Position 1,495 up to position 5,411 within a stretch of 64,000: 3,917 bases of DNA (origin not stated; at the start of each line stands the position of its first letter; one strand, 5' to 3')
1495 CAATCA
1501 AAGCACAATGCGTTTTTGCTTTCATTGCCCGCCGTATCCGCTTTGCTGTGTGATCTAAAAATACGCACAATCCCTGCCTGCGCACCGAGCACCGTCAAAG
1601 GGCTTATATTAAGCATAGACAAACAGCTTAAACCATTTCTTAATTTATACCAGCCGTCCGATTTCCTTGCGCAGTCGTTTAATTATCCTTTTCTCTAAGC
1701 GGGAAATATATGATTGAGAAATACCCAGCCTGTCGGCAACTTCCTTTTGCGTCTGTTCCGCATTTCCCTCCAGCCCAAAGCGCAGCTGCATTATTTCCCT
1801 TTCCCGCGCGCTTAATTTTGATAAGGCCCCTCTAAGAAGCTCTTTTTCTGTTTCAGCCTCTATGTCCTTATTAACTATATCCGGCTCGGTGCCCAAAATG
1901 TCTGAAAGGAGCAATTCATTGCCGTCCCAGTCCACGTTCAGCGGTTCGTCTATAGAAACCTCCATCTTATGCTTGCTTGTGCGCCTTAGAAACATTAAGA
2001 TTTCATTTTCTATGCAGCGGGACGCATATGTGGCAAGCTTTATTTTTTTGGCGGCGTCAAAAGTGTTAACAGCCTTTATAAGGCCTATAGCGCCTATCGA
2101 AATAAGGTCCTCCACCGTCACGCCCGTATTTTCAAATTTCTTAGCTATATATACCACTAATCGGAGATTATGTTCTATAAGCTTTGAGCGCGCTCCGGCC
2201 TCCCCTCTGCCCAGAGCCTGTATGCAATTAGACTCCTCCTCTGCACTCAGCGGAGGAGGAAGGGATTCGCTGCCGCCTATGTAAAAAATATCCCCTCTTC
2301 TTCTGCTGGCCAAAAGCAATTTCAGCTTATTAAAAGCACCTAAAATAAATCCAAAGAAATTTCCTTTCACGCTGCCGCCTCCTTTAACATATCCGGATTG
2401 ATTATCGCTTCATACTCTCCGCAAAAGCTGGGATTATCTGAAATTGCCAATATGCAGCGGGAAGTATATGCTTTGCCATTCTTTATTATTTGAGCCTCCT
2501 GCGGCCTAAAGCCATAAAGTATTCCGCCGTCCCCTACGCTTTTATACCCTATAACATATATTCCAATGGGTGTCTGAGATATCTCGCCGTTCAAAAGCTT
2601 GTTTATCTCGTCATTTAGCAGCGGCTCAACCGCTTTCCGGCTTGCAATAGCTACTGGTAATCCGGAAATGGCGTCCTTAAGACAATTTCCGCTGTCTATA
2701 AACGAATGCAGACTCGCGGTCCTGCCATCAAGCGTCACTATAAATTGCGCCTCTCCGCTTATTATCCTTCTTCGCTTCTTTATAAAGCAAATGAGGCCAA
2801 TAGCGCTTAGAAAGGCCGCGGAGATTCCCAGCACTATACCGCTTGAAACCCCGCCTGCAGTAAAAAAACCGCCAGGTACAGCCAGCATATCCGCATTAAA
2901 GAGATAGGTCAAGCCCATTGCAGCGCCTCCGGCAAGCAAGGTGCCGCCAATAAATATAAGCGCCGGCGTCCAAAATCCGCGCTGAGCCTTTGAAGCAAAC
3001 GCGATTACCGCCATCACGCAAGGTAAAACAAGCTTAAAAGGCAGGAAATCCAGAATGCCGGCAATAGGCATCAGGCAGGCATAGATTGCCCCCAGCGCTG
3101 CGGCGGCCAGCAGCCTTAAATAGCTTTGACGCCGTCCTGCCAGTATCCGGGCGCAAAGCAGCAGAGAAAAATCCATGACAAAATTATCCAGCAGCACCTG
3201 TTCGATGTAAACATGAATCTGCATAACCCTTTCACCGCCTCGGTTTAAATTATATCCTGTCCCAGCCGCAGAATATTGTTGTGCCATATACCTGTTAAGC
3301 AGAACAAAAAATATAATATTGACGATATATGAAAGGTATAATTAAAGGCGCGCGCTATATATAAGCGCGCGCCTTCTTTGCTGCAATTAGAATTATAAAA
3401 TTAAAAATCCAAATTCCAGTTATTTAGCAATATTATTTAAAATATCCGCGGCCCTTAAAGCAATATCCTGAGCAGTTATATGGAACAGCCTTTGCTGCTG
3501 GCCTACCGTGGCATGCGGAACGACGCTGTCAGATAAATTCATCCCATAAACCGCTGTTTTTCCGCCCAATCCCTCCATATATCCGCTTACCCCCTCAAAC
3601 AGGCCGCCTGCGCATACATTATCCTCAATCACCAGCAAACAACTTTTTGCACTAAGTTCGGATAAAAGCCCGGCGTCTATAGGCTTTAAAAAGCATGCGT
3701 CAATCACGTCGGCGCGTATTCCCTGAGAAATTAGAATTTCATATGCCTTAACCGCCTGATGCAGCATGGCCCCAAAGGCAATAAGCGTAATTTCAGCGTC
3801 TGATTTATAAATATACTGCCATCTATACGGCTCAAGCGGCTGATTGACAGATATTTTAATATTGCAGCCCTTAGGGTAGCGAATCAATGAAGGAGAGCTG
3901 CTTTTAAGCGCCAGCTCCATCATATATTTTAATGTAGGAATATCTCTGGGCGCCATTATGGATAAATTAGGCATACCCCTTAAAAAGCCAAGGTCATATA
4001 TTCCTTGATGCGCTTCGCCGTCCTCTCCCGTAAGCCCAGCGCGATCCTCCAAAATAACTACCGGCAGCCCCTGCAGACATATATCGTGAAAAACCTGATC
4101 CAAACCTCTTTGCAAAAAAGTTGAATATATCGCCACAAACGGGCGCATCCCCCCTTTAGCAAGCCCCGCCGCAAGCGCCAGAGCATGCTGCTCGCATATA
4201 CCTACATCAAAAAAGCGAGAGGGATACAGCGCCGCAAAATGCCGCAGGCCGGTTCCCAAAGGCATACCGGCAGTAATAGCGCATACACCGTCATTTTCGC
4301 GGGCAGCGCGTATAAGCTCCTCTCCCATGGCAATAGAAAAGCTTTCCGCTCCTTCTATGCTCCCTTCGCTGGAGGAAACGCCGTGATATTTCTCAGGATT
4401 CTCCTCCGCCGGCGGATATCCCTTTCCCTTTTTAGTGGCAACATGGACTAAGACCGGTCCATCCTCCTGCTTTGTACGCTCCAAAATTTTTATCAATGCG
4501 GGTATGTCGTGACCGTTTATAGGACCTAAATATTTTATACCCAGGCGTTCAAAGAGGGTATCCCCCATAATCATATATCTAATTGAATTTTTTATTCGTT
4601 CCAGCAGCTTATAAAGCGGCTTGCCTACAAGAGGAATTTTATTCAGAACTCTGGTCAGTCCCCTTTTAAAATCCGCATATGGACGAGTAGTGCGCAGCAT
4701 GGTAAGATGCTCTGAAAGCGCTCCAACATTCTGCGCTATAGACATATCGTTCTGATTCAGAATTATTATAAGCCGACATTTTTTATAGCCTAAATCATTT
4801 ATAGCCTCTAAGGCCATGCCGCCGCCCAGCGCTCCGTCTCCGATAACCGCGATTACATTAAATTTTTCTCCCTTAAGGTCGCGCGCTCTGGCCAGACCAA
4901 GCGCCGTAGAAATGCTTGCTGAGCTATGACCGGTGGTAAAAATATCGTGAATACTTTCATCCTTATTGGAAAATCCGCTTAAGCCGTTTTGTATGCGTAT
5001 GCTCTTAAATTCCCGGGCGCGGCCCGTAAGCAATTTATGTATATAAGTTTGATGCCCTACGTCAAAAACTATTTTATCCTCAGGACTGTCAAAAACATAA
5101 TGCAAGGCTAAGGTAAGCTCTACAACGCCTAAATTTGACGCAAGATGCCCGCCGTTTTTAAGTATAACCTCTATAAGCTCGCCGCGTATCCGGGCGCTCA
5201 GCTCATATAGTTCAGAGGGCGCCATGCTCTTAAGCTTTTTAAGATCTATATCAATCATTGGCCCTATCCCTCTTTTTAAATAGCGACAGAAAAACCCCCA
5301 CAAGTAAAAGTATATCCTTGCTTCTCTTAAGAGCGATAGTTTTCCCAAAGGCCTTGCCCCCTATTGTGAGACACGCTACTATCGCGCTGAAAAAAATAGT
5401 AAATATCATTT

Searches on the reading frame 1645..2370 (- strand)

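Call 6: search_protein_families(library=pfam, proteins=[window:1645-2370:-])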
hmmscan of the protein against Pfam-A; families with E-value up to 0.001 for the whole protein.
window:1645-2370:- (241 aa): 4 families
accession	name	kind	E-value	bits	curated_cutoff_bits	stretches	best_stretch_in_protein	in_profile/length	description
PF04542.20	Sigma70_r2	-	1.3e-17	63.8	24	1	64-132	1-69/71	Sigma-70 region 2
PF04545.22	Sigma70_r4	-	9e-17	60.8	24.1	1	182-235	1-50/50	Sigma-70, region 4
PF01381.28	HTH_3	-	1.8e-06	28.3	23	1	207-228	11-32/55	Helix-turn-helix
PF13560.12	HTH_31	-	0.00019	22.1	27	1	204-230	13-39/64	Helix-turn-helix domain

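Call 7: search_protein_families(library=ncbifam, proteins=[window:1645-2370:-], max_evalue=0.01)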
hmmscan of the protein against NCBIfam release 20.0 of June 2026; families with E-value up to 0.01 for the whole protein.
window:1645-2370:- (241 aa): 67 families (the best 25 are shown)
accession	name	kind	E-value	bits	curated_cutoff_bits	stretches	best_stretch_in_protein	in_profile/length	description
NF006158.0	PRK08301.1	equivalog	1.5e-117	391.2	339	1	16-240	17-240/241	RNA polymerase sporulation sigma factor SigE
TIGR02835.1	spore_sigmaE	equivalog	3.3e-114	380.1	348.6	1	22-241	15-234/234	RNA polymerase sporulation sigma factor SigE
NF004471.0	PRK05803.1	subfamily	5.2e-80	268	252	1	29-237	21-228/235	RNA polymerase sporulation sigma factor SigK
TIGR02846.1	spore_sigmaK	equivalog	6.8e-77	258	298.65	1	30-236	19-225/227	RNA polymerase sporulation sigma factor SigK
TIGR02980.1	SigBFG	subfamily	6.6e-37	127.4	234.35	2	122-237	121-226/227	SigB/SigF/SigG family RNA polymerase sigma factor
NF004052.0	PRK05572.1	subfamily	2.7e-36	125.4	311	2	41-142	14-115/252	SigF/SigG family RNA polymerase sporulation sigma factor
NF006071.0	PRK08215.1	equivalog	5.5e-35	121.2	372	2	39-137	17-115/258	RNA polymerase sporulation sigma factor SigG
TIGR02937.1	sigma70-ECF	superfamily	1.1e-34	119.4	42.9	1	60-236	2-164/165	sigma-70 family RNA polymerase sigma factor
TIGR02885.1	spore_sigF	equivalog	1.6e-34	119.8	321.45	2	54-165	6-116/231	RNA polymerase sporulation sigma factor SigF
TIGR02394.1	rpoS_proteo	equivalog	6.1e-33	114.5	378.7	2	38-124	25-111/285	RNA polymerase sigma factor RpoS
TIGR02850.1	spore_sigG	equivalog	1.2e-32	113.4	457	2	39-135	14-110/254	RNA polymerase sporulation sigma factor SigG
TIGR02997.1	Sig70-cyanoRpoD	subfamily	7.7e-32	110.7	384.5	2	48-125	64-140/298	RNA polymerase sigma factor, RpoD/SigA family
NF004207.0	PRK05657.1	equivalog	2.3e-30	106.1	394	2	36-124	66-154/329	RNA polymerase sigma factor RpoS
TIGR02393.1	RpoD_Cterm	equivalog_domain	9e-29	100.7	354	2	60-123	1-64/238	RNA polymerase sigma factor RpoD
NF041931.2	MzaA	equivalog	1.3e-26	93.7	800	2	50-122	466-538/726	MZA anti-phage system associated sigma-70 family RNA polymerase sigma factor MzaA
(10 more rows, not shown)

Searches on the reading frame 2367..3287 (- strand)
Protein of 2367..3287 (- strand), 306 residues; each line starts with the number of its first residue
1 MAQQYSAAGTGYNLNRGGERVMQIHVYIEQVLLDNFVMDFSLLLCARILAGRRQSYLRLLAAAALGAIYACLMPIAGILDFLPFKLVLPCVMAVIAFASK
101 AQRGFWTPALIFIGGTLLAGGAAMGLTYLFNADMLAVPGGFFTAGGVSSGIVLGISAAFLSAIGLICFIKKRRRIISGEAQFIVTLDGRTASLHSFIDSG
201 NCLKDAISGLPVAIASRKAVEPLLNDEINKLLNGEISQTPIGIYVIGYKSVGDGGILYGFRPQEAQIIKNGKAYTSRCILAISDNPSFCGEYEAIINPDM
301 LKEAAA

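Call 6: search_protein_families(library=pfam, proteins=[window:2367-3287:-])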
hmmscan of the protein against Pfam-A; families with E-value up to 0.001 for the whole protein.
window:2367-3287:- (306 aa): 1 family
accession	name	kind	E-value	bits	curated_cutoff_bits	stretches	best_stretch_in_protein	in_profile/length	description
PF03419.18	Peptidase_U4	-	3.6e-54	184.4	28.4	1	26-300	2-284/284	Sporulation factor SpoIIGA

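Call 7: search_protein_families(library=ncbifam, proteins=[window:2367-3287:-], max_evalue=0.01)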
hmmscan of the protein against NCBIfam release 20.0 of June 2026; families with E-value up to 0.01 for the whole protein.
window:2367-3287:- (306 aa): 1 family
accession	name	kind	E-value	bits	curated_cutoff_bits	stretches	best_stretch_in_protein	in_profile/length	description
TIGR02854.1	spore_II_GA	equivalog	1.2e-38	133.1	209.55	1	25-301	2-293/293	sigma-E processing peptidase SpoIIGA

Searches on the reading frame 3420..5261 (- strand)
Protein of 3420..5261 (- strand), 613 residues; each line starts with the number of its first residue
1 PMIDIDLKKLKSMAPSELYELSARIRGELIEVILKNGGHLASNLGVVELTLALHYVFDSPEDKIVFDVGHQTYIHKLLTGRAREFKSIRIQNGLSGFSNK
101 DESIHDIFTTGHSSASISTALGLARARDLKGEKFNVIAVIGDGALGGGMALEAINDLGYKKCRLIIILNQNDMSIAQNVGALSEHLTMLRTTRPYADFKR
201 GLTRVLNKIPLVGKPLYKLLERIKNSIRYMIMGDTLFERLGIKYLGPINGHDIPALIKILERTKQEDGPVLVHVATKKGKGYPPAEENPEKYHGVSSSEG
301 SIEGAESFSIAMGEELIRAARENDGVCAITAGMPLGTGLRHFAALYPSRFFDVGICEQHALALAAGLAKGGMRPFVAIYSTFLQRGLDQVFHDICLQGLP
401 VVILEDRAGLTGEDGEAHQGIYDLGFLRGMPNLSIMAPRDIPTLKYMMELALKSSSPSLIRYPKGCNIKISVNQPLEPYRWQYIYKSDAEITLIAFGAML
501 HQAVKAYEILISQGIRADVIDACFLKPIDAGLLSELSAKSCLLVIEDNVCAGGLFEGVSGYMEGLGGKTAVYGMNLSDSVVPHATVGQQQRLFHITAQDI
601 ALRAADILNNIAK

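Call 6: search_protein_families(library=pfam, proteins=[window:3420-5261:-])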
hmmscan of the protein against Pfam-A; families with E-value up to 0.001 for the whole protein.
window:3420-5261:- (613 aa): 4 families
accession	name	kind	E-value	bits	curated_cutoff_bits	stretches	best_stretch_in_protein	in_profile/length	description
PF13292.11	DXP_synthase_N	-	1.6e-110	369.1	21.2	1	8-276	8-274/274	1-deoxy-D-xylulose-5-phosphate synthase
PF02779.29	Transket_pyr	-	2.7e-35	122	27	1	311-465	8-170/174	Transketolase, pyrimidine binding domain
PF02780.25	Transketolase_C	-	1.4e-17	64.2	25.9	1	486-600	7-124/124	Transketolase, C-terminal domain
PF00456.26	Transketolase_N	-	9.3e-05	22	22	0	108-180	109-192/334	Transketolase, thiamine diphosphate binding domain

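Call 7: search_protein_families(library=ncbifam, proteins=[window:3420-5261:-], max_evalue=0.01)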
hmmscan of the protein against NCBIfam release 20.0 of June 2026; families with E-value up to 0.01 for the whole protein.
window:3420-5261:- (613 aa): 12 families
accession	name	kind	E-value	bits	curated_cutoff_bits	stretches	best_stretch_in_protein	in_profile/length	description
TIGR00204.1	dxs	equivalog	6e-200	665.8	465.95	1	8-603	8-610/616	1-deoxy-D-xylulose-5-phosphate synthase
NF003933.0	PRK05444.2-2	equivalog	5.4e-170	566.9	395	1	8-603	15-600/606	1-deoxy-D-xylulose-5-phosphate synthase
NF008968.0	PRK12315.1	subfamily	6.4e-138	460.6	510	2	8-193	11-196/582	1-deoxy-D-xylulose-5-phosphate synthase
NF004559.0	PRK05899.2-5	equivalog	3.4e-49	167.6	488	3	311-607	323-623/627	transketolase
NF004556.0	PRK05899.2-2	equivalog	6.8e-25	87.4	575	2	326-599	348-626/639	transketolase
TIGR00232.1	tktlase_bact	equivalog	1.3e-15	56.8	682.25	1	348-523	396-575/654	transketolase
NF004558.0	PRK05899.2-4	equivalog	6.5e-13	47.9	788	1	346-522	389-569/651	transketolase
NF006667.0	PRK09212.1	subfamily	5.3e-09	35.4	321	1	346-549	49-263/327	pyruvate dehydrogenase complex E1 component subunit beta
NF008854.0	PRK11892.1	equivalog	1.7e-07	30.3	454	1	428-547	276-400/464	pyruvate dehydrogenase complex E1 component subunit beta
TIGR03181.1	PDH_E1_alph_x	equivalog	5.1e-06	25.6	411.35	1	114-179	125-190/341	pyruvate dehydrogenase (acetyl-transferring) E1 component subunit alpha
TIGR03182.1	PDH_E1_alph_y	equivalog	0.00021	20.4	393.85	1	114-180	113-179/315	pyruvate dehydrogenase (acetyl-transferring) E1 component subunit alpha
TIGR03710.1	OAFO_sf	subfamily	0.0026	16.4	482.75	1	483-549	458-524/561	2-oxoacid:acceptor oxidoreductase subunit alpha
